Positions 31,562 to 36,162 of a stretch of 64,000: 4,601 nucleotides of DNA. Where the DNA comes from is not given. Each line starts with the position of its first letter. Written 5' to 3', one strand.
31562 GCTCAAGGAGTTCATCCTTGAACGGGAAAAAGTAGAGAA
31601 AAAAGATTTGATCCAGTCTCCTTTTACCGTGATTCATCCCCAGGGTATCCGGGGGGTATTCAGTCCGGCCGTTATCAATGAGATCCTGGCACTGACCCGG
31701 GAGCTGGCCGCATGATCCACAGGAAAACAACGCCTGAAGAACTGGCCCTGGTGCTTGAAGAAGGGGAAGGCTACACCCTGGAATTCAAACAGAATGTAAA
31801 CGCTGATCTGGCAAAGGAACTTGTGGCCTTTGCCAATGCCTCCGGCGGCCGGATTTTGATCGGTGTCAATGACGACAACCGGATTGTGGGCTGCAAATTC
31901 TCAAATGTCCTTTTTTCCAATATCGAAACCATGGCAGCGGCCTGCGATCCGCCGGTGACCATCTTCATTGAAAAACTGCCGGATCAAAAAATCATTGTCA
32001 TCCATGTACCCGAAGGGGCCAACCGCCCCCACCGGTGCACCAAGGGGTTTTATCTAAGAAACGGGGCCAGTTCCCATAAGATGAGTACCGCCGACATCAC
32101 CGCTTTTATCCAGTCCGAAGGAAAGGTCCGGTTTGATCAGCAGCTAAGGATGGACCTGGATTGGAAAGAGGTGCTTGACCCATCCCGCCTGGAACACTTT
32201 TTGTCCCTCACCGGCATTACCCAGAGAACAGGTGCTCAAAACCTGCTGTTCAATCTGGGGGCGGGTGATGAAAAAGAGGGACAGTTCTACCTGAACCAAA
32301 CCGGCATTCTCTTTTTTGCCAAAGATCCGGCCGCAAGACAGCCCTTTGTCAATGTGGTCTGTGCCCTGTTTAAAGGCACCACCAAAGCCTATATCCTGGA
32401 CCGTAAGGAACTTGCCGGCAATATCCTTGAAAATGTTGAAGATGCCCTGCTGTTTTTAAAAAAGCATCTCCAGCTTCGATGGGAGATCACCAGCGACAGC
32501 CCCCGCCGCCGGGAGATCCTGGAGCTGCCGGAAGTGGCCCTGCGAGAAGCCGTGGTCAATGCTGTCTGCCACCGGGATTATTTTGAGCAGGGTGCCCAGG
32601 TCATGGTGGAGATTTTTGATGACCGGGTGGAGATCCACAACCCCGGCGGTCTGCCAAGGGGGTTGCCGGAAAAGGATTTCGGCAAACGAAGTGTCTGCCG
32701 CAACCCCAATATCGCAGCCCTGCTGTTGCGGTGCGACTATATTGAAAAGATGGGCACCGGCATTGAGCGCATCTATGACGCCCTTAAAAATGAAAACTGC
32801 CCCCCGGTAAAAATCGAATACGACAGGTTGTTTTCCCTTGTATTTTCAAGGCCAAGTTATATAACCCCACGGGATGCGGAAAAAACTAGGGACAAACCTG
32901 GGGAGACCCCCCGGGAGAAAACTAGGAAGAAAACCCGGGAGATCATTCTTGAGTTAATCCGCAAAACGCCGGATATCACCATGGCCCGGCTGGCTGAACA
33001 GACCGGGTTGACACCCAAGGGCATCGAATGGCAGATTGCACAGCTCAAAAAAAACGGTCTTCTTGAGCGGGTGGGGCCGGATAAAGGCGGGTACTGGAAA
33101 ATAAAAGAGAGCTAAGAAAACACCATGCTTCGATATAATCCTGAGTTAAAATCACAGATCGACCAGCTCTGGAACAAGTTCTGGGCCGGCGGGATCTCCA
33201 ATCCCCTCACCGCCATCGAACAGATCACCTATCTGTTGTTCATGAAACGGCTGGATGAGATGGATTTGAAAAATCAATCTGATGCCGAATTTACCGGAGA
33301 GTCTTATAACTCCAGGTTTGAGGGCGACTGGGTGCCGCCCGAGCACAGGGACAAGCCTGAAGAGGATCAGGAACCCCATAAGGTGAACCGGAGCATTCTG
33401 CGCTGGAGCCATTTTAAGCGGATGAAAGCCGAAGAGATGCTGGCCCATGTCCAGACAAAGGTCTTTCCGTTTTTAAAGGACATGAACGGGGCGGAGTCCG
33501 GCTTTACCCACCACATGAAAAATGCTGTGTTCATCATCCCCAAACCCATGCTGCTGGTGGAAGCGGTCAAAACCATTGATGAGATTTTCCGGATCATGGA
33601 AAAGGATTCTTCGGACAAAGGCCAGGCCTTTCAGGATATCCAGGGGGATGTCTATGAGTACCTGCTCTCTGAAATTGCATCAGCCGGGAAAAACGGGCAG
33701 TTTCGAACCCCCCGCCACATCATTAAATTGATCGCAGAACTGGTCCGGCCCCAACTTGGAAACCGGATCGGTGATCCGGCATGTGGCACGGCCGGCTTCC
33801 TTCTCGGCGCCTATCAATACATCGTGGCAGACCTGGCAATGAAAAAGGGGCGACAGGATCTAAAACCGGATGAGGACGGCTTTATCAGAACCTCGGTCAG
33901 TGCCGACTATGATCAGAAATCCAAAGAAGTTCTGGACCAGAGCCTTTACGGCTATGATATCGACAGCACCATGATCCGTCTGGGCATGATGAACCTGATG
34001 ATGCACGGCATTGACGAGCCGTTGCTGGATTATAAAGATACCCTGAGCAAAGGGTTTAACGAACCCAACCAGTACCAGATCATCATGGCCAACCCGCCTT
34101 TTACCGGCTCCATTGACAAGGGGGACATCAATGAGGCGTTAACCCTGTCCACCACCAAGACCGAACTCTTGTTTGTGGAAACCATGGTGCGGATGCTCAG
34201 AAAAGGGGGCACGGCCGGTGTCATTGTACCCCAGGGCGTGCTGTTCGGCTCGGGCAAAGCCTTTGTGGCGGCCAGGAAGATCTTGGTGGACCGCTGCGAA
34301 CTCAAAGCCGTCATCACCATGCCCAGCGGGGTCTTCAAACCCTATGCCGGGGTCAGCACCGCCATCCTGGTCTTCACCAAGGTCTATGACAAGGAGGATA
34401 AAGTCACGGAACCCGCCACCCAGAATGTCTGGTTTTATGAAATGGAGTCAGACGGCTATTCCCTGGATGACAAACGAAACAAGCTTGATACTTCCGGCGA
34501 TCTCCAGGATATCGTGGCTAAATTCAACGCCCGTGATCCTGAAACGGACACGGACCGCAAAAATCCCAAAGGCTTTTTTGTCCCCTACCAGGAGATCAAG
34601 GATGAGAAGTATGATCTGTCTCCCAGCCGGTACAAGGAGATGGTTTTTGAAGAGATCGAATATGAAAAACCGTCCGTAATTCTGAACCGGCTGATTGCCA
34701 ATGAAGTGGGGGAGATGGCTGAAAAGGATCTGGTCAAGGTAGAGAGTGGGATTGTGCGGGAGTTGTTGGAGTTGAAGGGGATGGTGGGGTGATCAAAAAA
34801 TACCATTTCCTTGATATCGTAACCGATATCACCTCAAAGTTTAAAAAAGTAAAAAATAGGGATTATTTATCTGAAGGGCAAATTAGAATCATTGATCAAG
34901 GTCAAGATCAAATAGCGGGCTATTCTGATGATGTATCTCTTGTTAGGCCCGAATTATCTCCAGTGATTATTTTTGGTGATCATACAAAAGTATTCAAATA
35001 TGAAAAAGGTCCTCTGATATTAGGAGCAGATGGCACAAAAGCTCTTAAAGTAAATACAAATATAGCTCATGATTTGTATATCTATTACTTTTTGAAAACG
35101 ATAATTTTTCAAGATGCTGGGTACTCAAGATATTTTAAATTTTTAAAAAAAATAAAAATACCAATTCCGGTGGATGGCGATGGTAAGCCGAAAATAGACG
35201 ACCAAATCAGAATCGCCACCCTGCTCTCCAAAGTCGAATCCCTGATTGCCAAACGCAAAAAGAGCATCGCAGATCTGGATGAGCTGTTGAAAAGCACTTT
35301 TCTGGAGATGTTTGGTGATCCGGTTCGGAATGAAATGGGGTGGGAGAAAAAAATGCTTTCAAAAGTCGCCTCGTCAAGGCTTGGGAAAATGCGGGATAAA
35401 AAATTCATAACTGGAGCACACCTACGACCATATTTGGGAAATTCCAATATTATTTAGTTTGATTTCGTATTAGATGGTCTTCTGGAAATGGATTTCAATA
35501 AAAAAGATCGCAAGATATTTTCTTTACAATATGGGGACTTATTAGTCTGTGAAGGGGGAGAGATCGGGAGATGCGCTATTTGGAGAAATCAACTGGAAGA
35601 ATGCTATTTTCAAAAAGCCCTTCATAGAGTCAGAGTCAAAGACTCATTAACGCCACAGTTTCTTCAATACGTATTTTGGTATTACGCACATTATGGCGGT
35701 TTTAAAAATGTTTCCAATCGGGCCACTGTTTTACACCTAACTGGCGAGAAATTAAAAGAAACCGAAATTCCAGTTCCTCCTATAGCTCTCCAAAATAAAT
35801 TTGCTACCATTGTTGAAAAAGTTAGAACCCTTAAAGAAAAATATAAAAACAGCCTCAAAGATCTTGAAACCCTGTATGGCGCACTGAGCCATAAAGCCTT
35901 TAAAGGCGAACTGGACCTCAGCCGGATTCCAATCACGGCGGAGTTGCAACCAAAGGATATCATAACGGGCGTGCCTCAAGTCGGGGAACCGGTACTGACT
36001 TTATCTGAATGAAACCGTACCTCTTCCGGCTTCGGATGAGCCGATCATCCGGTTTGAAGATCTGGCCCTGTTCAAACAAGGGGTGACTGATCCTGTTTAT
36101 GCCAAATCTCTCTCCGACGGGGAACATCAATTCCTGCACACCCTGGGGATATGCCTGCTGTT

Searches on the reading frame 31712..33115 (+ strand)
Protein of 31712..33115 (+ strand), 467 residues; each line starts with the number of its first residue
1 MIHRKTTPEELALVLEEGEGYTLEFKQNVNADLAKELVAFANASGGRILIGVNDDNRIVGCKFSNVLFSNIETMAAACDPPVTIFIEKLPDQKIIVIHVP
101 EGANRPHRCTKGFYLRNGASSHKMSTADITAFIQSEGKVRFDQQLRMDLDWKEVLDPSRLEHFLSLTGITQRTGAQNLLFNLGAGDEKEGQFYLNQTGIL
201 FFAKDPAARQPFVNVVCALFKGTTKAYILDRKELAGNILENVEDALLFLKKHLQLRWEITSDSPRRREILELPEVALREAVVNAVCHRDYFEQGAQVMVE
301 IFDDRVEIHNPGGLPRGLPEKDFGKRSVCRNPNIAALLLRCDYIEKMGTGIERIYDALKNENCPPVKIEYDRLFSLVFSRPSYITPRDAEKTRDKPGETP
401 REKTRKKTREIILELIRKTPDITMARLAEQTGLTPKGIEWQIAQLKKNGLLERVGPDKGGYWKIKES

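Call 32: search_protein_families(library=pfam, max_evalue=0.00001, proteins=[window:31712-33115:+])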
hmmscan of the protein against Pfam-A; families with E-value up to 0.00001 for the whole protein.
window:31712-33115:+ (467 aa): 3 families
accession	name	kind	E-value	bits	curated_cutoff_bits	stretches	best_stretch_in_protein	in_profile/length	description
PF04326.19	SLFN_AlbA_2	-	5.3e-22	79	25.3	1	19-125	1-118/118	Schlafen, AlbA_2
PF13749.12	HATPase_c_4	-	4.1e-21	75.2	26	1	294-372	1-82/89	Putative ATP-dependent DNA helicase recG C-terminal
PF13412.12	HTH_24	-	1e-08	35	21.9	1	407-452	3-48/48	Winged helix-turn-helix DNA-binding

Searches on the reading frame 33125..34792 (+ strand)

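Call 32: search_protein_families(library=pfam, max_evalue=0.00001, proteins=[window:33125-34792:+])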
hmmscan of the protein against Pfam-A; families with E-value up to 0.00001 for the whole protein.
window:33125-34792:+ (555 aa): 4 families
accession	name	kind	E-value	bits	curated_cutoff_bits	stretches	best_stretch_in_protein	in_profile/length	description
PF02384.22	N6_Mtase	-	1.5e-58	199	20.4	1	170-506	3-305/311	N-6 DNA Methylase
PF12161.14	HsdM_N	-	6.8e-18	66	24.5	1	8-151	1-135/135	HsdM N-terminal domain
PF07669.17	Eco57I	-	1.9e-10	41.6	25.3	1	260-404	6-171/171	Eco57I restriction-modification methylase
PF01170.24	UPF0020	-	3.1e-09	37.2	22.3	1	206-364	23-162/197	RMKL-like, methyltransferase domain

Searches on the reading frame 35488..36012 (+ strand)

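Call 40: search_protein_families(library=pfam, max_evalue=0.0001, proteins=[window:35488-36012:+])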
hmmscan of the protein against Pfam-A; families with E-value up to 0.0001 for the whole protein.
window:35488-36012:+ (174 aa): 1 family
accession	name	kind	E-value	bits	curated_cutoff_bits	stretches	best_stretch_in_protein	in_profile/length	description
PF01420.25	Methylase_S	-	6.2e-09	36.7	22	1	9-124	53-167/168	Type I restriction modification DNA specificity domain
